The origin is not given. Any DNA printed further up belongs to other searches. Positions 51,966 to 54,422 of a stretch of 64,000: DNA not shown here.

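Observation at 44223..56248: Aminoethylphosphonate catabolic locus with a PbfA-like middle gene and an Opp/Dpp-type five-gene transporter instead of PhnSTUV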

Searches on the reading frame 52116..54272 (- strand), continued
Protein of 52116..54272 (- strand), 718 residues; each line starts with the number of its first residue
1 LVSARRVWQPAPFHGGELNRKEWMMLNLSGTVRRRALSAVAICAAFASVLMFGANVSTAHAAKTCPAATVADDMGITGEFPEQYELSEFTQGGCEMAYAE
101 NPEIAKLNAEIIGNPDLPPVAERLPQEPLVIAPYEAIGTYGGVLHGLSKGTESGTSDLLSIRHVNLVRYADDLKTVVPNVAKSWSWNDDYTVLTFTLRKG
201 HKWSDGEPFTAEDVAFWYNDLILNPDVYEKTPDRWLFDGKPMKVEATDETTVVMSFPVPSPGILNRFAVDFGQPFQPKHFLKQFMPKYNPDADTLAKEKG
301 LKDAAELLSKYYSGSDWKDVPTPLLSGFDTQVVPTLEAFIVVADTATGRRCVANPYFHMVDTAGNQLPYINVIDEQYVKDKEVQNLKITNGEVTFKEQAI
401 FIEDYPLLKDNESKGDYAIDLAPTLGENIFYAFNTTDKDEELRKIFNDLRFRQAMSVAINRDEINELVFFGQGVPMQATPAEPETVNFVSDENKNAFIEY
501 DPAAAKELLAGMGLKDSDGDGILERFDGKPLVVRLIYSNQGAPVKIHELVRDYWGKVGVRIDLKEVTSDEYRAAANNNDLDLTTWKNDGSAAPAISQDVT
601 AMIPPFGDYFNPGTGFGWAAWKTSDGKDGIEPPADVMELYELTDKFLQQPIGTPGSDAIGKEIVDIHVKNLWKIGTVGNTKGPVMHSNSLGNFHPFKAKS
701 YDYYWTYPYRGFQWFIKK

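Call 29: search_protein_families(library=ncbifam, max_evalue=0.00001, proteins=[L010:18475-19971:+, L017:17952-18782:+, L041:7862-9334:-, L019:20856-22025:-, L024:7469-9022:-, L009:16355-17476:+, L032:9227-9913:+, L009:17473-18276:+, L012:17015-18193:+, L032:8403-9200:+])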
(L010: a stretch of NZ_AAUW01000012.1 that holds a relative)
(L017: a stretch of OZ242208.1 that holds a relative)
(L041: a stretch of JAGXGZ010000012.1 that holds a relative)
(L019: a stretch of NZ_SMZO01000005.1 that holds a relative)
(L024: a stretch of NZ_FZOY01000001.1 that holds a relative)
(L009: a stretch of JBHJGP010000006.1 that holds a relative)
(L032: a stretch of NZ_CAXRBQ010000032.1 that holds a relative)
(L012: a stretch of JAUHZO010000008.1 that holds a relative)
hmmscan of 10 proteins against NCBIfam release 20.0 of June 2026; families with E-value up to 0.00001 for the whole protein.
L010:18475-19971:+ (498 aa): 5 families
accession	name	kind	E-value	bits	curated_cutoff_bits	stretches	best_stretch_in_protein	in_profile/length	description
NF045661.1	HdlasePehA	equivalog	5.7e-123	411.2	900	1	3-488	2-494/506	phosphoric/sulfuric ester hydrolase PehA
NF010322.0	PRK13759.1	equivalog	2.5e-62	211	481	1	2-398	5-390/486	arylsulfatase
TIGR03417.1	chol_sulfatase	equivalog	3.2e-45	155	433.45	2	181-391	164-368/500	choline-sulfatase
NF052527.1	Mn_arylsulf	exception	2.6e-35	122.2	850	2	170-398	168-385/479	manganese-dependent arylsulfatase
NF038282.1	LapC_YejM_PbgA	exception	4.4e-10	38.5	825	1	283-369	413-499/584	LPS biosynthesis-modulating metalloenzyme YejM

L017:17952-18782:+ (276 aa): 1 family
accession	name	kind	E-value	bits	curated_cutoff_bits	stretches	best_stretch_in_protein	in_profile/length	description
TIGR03340.1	phn_DUF6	hypoth_equivalog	1.5e-32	113.4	288.15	1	7-272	4-280/281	phosphonate utilization associated putative membrane protein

L041:7862-9334:- (490 aa): 1 family
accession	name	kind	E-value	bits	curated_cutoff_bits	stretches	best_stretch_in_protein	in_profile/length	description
NF041767.1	micro_ase_MlrC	exception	1.7e-53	181.8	999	1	3-489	29-505/511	microcystinase MlrC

L019:20856-22025:- (389 aa): 43 families (the best 25 are shown)
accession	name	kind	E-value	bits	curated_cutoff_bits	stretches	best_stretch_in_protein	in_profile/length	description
NF006915.0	PRK09406.1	equivalog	2.7e-124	415.5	730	1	1-387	69-455/457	NADP-dependent succinic semialdehyde dehydrogenase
NF010575.0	PRK13968.1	equivalog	3e-107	359.6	855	1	1-387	75-458/462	succinate-semialdehyde dehydrogenase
NF042989.1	AldDh_AldH_Clos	equivalog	1.2e-106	357.2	800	1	2-387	70-456/458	aldehyde dehydrogenase AldH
NF006916.0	PRK09407.1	equivalog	8.9e-87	291.9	521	1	3-386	104-490/526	succinic semialdehyde dehydrogenase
TIGR01780.1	SSADH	subfamily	4.3e-84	283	646.35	1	1-384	65-448/448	succinate-semialdehyde dehydrogenase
TIGR01804.1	BADH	equivalog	6.6e-82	275.4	668.6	1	3-384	83-467/467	betaine-aldehyde dehydrogenase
NF010000.0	PRK13473.1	subfamily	8.1e-80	268.7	615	1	47-387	131-471/475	aminobutyraldehyde dehydrogenase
NF009725.0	PRK13252.1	equivalog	7.4e-79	265.4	593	1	51-387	139-478/488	betaine-aldehyde dehydrogenase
TIGR02299.1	HpaE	equivalog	9.2e-76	255.4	638.35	1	4-388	87-476/488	5-carboxymethyl-2-hydroxymuconate semialdehyde dehydrogenase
NF042993.1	AlphKGSA_gudD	equivalog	2.8e-75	253.9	770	1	1-388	88-480/481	alpha-ketoglutaric semialdehyde dehydrogenase GucD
NF008415.0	PRK11241.1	equivalog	3.3e-75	253.6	828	1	1-386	94-478/482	NADP-dependent succinate-semialdehyde dehydrogenase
NF040648.1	lactal_redase_Meth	equivalog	1.3e-73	248.6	650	1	2-387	80-461/463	lactaldehyde dehydrogenase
NF045736.1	PaDhStyDRhodo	equivalog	1.3e-71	241.6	800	1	51-383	140-472/479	phenylacetaldehyde dehydrogenase StyD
NF045735.1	PaDhStyDPseudo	equivalog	1.8e-71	241.2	850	1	49-387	141-480/483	phenylacetaldehyde dehydrogenase StyD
NF047626.1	SulfactDhSafD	equivalog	7.6e-71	239.5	700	1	2-386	70-452/454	sulfoacetaldehyde dehydrogenase SafD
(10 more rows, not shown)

L024:7469-9022:- (517 aa): 69 families (the best 25 are shown)
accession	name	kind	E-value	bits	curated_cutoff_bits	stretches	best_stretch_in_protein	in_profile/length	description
NF049939.1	HyAminethphonNHLyPbfA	equivalog_domain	1.2e-203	676.5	525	1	71-512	1-441/442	(R)-1-hydroxy-2-aminoethylphosphonate ammonia-lyase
NF004755.0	PRK06082.1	equivalog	1e-188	627.5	467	1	64-513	5-452/459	aspartate aminotransferase family protein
NF006228.0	PRK08360.1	equivalog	2.1e-99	333.1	608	1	117-512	27-426/443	aspartate aminotransferase family protein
NF004426.0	PRK05769.1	equivalog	5.5e-93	312.1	552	1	86-512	10-439/441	acetyl ornithine aminotransferase family protein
NF005993.0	PRK08117.1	subfamily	1.8e-89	300.3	574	1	116-512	28-429/433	aspartate aminotransferase family protein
NF006368.0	PRK08593.1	equivalog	8.8e-84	281.7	570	1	116-512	29-431/448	aspartate aminotransferase family protein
NF045634.1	LeuMetRace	equivalog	6.2e-83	278.9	800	1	118-512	28-426/432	leucine/methionine racemase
NF005683.0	PRK07481.1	subfamily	4.2e-81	273.2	575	1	116-512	31-449/453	hypothetical protein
NF004718.0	PRK06062.1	subfamily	5.7e-81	272.3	472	1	116-511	41-447/454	hypothetical protein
NF005812.0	PRK07678.1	subfamily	5.4e-77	259.3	488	1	116-511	32-448/451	aminotransferase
NF002874.0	PRK03244.1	equivalog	1e-75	255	457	1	101-512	14-394/399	acetylornithine transaminase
NF005685.0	PRK07483.1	equivalog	1.7e-73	248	485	1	115-515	14-440/444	aspartate aminotransferase family protein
NF005102.0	PRK06541.1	equivalog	3e-73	246.9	574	1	113-513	34-456/460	aspartate aminotransferase family protein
NF005375.0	PRK06917.1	equivalog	6.4e-72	242.7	535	1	116-512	17-438/448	aspartate aminotransferase family protein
TIGR00700.1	GABAtrnsam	equivalog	7.9e-70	235.5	506.65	1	103-511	5-419/420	4-aminobutyrate--2-oxoglutarate transaminase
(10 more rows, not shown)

L009:16355-17476:+ (373 aa): 10 families
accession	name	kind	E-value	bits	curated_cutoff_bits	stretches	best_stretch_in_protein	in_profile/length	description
TIGR03364.1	HpnW_proposed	hypoth_equivalog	1.1e-127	426.1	285.1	1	3-365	1-365/365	TIGR03364 family FAD-dependent oxidoreductase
TIGR02352.1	thiamin_ThiO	equivalog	7.9e-17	61.4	250.8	1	5-221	1-226/351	glycine oxidase ThiO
NF008425.0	PRK11259.1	equivalog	4.5e-12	45.6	257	1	1-205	3-213/377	N-methyl-L-tryptophan oxidase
NF002480.1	PRK01747.1-1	equivalog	2.6e-10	39.4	540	1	4-221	250-474/645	bifunctional tRNA (5-methylaminomethyl-2-thiouridine)(34)-methyltransferase MnmC2/FAD-dependent 5-carboxymethylaminomethyl-2-thiouridine(34)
TIGR03197.1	MnmC_Cterm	equivalog_domain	1.6e-09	37.4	174.2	1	4-232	1-236/400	FAD-dependent 5-carboxymethylaminomethyl-2-thiouridine(34) oxidoreductase MnmC1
NF050086.1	pipecolate_AmaA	exception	1.4e-07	30.5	600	1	3-49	26-72/425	L-pipecolate oxidase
TIGR01372.1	soxA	subfamily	6.6e-07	27.5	1164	1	4-84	170-242/996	sarcosine oxidase subunit alpha family protein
NF004789.0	PRK06134.1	subfamily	2.1e-06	26.6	747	1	3-49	13-59/581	FAD-dependent oxidoreductase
NF001933.0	PRK00711.1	subfamily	4.1e-06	26.1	383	0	5-48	3-47/429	D-amino acid dehydrogenase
NF053677.1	Desat2ChcC2Cyan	equivalog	4.1e-06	25.4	900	0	3-57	1-55/558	4-oxocyclohex-2-ene-1-carboxylate 5-dehydrogenase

L032:9227-9913:+ (228 aa): 6 families
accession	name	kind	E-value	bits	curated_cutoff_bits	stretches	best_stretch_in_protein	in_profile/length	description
NF052360.1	HolPasePseu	equivalog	3.2e-59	200.2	280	1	1-215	1-216/218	histidinol-phosphatase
NF052359.1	HolPaseNeis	equivalog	4.1e-56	190.1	400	1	1-216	1-220/221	histidinol-phosphatase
TIGR01490.1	HAD-SF-IB-hyp1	subfamily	1.7e-48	165.6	98.3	1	3-202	1-202/202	HAD-IB family hydrolase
TIGR01488.1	HAD-SF-IB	subfamily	1.1e-24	87.4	45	1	3-189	1-176/177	HAD-IB family phosphatase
TIGR01491.1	HAD-SF-IB-PSPlk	hypoth_equivalog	4.3e-09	36.4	151.9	1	1-208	4-200/201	phosphoserine phosphatase-like hydrolase, archaeal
TIGR00338.1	serB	equivalog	1.1e-07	31.7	144.15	1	93-206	91-203/219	phosphoserine phosphatase SerB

L009:17473-18276:+ (267 aa): 12 families
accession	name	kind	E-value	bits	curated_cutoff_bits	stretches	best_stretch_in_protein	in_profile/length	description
TIGR01422.2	phosphonatase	equivalog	2.8e-102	341.3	220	1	9-257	2-250/251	phosphonoacetaldehyde hydrolase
TIGR03351.1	PhnX-like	hypoth_equivalog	9.1e-25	87.9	218.9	1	10-211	3-194/220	phosphonatase-like hydrolase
NF053653.1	InDiPhoBT2121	equivalog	7.1e-11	42.1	245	1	9-207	2-187/216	inorganic diphosphatase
NF009695.0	PRK13222.1-2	equivalog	8.7e-11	41.7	225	1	68-213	57-200/226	phosphoglycolate phosphatase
TIGR02009.1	PGMB-YQAB-SF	subfamily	1.9e-10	41.2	153.35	1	8-206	1-186/186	beta-phosphoglucomutase family hydrolase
NF009694.0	PRK13222.1-1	equivalog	5.9e-10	38.9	415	1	65-212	65-216/252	phosphoglycolate phosphatase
NF009697.0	PRK13222.1-4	equivalog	9.6e-10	38.2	327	1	6-212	5-199/232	phosphoglycolate phosphatase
TIGR01449.2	PGP_bact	equivalog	1e-09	38.2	180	1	80-212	60-190/213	phosphoglycolate phosphatase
NF008087.0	PRK10826.1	equivalog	2.7e-09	37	191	1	6-204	5-189/222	hexitol phosphatase HxpB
NF053741.1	noncata_PA2803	equivalog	3.9e-08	33.5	240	1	10-264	2-184/191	HAD superfamily inactivated hydrolase PcrP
TIGR01509.1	HAD-SF-IA-v3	subfamily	3.9e-07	30.3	29.4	0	148-206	99-154/154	HAD-IA family hydrolase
NF009804.0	PRK13288.1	equivalog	4.8e-07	29.5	218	1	91-209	68-184/215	pyrophosphatase PpaX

L012:17015-18193:+ (392 aa): 5 families
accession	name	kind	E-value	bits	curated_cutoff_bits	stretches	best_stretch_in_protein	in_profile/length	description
NF010006.0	PRK13479.1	equivalog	2.8e-162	540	296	1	11-376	4-368/369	2-aminoethylphosphonate--pyruvate transaminase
TIGR02326.1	transamin_PhnW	equivalog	4.1e-139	463.7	400.8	1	13-369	4-360/363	2-aminoethylphosphonate--pyruvate transaminase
TIGR03301.1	PhnW-AepZ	equivalog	2.3e-132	441.7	360.8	1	14-368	1-354/355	2-aminoethylphosphonate aminotransferase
NF046070.1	PyrdoxPyrvTramin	equivalog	1.4e-26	93.3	600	1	14-357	7-351/369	pyridoxamine--pyruvate transaminase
NF045640.1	AspGlyoxATaseBhcA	equivalog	2.6e-10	39.8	650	1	17-376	9-371/395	L-aspartate--glyoxylate aminotransferase BhcA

L032:8403-9200:+ (266 aa): 1 family
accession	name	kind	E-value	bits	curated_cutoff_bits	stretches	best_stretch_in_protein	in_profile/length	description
TIGR02335.1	hydr_PhnA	equivalog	3.9e-06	26.2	407.55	0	5-79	15-92/408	phosphonoacetate hydrolase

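Call 30: search_protein_families(library=pfam, max_evalue=0.00001, proteins=[L010:18475-19971:+, L017:17952-18782:+, L041:7862-9334:-, L019:20856-22025:-, L028:16529-17029:+, L009:16355-17476:+, L032:9227-9913:+, L053:11121-12818:+, L033:2416-3207:-, L032:8403-9200:+])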
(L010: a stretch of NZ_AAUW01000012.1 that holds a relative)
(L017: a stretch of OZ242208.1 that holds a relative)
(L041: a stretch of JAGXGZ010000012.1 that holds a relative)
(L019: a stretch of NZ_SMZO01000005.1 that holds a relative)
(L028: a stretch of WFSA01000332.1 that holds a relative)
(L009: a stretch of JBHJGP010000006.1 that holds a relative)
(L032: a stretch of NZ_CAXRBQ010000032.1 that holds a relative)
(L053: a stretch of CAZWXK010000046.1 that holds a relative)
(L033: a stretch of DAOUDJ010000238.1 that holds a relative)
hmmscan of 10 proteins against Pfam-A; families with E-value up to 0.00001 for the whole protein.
L010:18475-19971:+ (498 aa): 3 families
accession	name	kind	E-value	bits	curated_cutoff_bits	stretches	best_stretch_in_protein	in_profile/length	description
PF00884.28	Sulfatase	-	1.1e-50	173.1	25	1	4-372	1-301/301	Sulfatase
PF16347.10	SGSH_C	-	1.2e-08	35.6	29.3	1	321-403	1-84/154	N-sulphoglucosamine sulphohydrolase, C-terminal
PF01663.27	Phosphodiest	-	8.3e-07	29.3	23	0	7-79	2-73/342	Type I phosphodiesterase / nucleotide pyrophosphatase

L017:17952-18782:+ (276 aa): 1 family
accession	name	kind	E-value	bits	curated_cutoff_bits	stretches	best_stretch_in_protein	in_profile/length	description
PF00892.27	EamA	-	3.3e-17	63.5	28.2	2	144-274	7-134/135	EamA-like transporter family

L041:7862-9334:- (490 aa): 2 families
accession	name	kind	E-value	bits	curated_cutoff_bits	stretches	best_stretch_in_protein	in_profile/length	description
PF07364.17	DUF1485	-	3.6e-83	279.6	22.8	1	4-290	1-289/290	Metallopeptidase family M81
PF07171.17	MlrC_C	-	2.3e-49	168.5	27.2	1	302-480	1-178/178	MlrC C-terminus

L019:20856-22025:- (389 aa): 1 family
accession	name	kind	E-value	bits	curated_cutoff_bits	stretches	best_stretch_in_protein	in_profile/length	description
PF00171.27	Aldedh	-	2.6e-118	396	23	1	1-386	75-461/461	Aldehyde dehydrogenase family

L028:16529-17029:+ (166 aa): 1 family
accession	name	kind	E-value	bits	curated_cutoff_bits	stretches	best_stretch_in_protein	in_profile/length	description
PF00582.32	Usp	-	3e-12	47.7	24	1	1-163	1-141/141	Universal stress protein family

L009:16355-17476:+ (373 aa): 3 families
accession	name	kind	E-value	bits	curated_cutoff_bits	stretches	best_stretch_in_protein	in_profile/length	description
PF01266.30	DAO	-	7.8e-35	121.5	27.9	1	4-366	1-350/353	FAD dependent oxidoreductase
PF00890.30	FAD_binding_2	-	1.8e-06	27.9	20.4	1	4-63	1-64/414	FAD binding domain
PF13450.12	NAD_binding_8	-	7.2e-06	26.6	21.9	0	7-41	1-37/68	NAD(P)-binding Rossmann-like domain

L032:9227-9913:+ (228 aa): 2 families
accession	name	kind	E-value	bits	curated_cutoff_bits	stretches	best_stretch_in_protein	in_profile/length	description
PF12710.13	HAD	-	5.9e-30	105.5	27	1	4-188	1-189/189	haloacid dehalogenase-like hydrolase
PF00702.32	Hydrolase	-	1.9e-09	38.6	26.4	1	2-189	2-189/191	haloacid dehalogenase-like hydrolase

L053:11121-12818:+ (565 aa): 2 families
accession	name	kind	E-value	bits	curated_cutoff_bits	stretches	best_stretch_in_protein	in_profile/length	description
PF02690.20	Na_Pi_cotrans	-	3.1e-37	128.1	29.1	2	16-151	1-136/137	Na+/Pi-cotransporter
PF01895.24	PhoU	-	5.1e-10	40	23.5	1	345-426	1-83/89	PhoU domain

L033:2416-3207:- (263 aa): 2 families
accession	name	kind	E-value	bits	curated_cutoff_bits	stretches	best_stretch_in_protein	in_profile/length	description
PF00455.28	DeoRC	-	7.4e-41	140.2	31.8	1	81-237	4-160/160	DeoR C terminal sensor domain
PF08220.18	HTH_DeoR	-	8e-16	58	21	1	10-64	1-55/57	DeoR-like helix-turn-helix domain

L032:8403-9200:+ (266 aa): 2 families
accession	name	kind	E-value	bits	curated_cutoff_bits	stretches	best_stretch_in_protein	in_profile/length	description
PF01663.27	Phosphodiest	-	2.8e-18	67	23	1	5-210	1-223/342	Type I phosphodiesterase / nucleotide pyrophosphatase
PF01676.23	Metalloenzyme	-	1.5e-06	28.4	24.3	1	4-234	2-226/252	Metalloenzyme superfamily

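Call 32: find_encoding_contigs(protein=P0012, flank=10000, max_places=2)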
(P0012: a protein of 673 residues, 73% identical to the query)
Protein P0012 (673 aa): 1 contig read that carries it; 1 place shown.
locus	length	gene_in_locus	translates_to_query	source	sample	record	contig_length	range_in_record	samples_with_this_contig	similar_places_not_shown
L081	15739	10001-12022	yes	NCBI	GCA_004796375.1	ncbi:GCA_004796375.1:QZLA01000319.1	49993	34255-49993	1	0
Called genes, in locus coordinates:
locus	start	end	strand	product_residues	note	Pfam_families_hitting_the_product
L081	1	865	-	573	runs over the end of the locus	PF00211:Guanylate_cyc (weak)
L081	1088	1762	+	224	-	PF00406:ADK, PF13207:AAA_17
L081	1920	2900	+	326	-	PF02016:Peptidase_S66, PF17676:Peptidase_S66C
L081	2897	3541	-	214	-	-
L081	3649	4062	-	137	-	-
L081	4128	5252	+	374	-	PF12625:Arabinose_bd, PF12833:HTH_18, PF00165:HTH_AraC (weak)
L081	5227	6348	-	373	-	PF00266:Aminotran_5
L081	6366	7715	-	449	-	PF00202:Aminotran_3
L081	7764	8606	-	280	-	PF00702:Hydrolase, PF13419:HAD_2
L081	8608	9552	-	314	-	PF00126:HTH_1, PF03466:LysR_substrate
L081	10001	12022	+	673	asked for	PF00496:SBP_bac_5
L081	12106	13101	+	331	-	PF19300:BPD_transp_1_N, PF00528:BPD_transp_1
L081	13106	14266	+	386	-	PF12911:OppC_N, PF00528:BPD_transp_1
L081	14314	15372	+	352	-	PF00005:ABC_tran, PF13304:AAA_21, PF08352:oligo_HPY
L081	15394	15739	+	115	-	PF00005:ABC_tran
